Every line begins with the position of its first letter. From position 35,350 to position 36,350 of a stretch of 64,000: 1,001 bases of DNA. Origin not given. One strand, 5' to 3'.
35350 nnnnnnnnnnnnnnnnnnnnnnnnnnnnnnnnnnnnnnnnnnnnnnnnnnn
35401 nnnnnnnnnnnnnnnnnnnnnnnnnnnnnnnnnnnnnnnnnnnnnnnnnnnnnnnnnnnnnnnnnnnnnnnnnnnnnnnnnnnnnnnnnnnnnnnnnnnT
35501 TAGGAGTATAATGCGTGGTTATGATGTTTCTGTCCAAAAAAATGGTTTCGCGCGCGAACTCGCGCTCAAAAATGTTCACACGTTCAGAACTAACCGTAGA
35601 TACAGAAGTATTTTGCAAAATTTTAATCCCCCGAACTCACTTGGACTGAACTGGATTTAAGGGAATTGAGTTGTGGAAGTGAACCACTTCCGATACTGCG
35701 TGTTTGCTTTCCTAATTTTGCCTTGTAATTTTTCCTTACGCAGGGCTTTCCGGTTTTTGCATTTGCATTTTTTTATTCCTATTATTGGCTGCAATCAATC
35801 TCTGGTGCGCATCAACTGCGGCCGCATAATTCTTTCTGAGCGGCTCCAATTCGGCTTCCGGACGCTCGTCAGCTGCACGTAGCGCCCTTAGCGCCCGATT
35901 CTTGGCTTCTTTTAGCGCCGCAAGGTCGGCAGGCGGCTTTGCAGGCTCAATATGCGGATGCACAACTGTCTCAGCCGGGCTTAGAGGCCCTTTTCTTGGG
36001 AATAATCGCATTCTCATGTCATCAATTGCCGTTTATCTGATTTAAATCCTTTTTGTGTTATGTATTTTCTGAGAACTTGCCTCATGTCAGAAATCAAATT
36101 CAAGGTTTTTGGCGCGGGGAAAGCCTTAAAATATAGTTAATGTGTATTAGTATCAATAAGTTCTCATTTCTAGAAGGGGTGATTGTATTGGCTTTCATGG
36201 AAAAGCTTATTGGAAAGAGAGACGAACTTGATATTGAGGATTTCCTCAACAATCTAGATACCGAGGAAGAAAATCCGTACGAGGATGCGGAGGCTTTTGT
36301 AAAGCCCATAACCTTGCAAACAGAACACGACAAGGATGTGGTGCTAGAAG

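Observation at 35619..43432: Shared ORB-like 11-mer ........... upstream of orc1 and upstream of the UPF0147-DP1-DP2 operon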

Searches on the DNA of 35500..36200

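Call 45: search_rna_families(source=window, start=35500, end=36200, threshold=evalue, max_evalue=1)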
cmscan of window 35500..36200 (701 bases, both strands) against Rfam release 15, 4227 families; matches with E-value up to 1: 0.
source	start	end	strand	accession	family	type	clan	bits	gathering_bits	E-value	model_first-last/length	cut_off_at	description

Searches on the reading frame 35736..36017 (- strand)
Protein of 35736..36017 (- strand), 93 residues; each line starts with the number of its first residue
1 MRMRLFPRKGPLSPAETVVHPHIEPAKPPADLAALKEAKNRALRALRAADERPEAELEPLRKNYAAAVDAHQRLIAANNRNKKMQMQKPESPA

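Call 4: search_protein_families(library=pfam, proteins=[window:35736-36017:-])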
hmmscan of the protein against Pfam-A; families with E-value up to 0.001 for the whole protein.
window:35736-36017:- (93 aa): 0 families
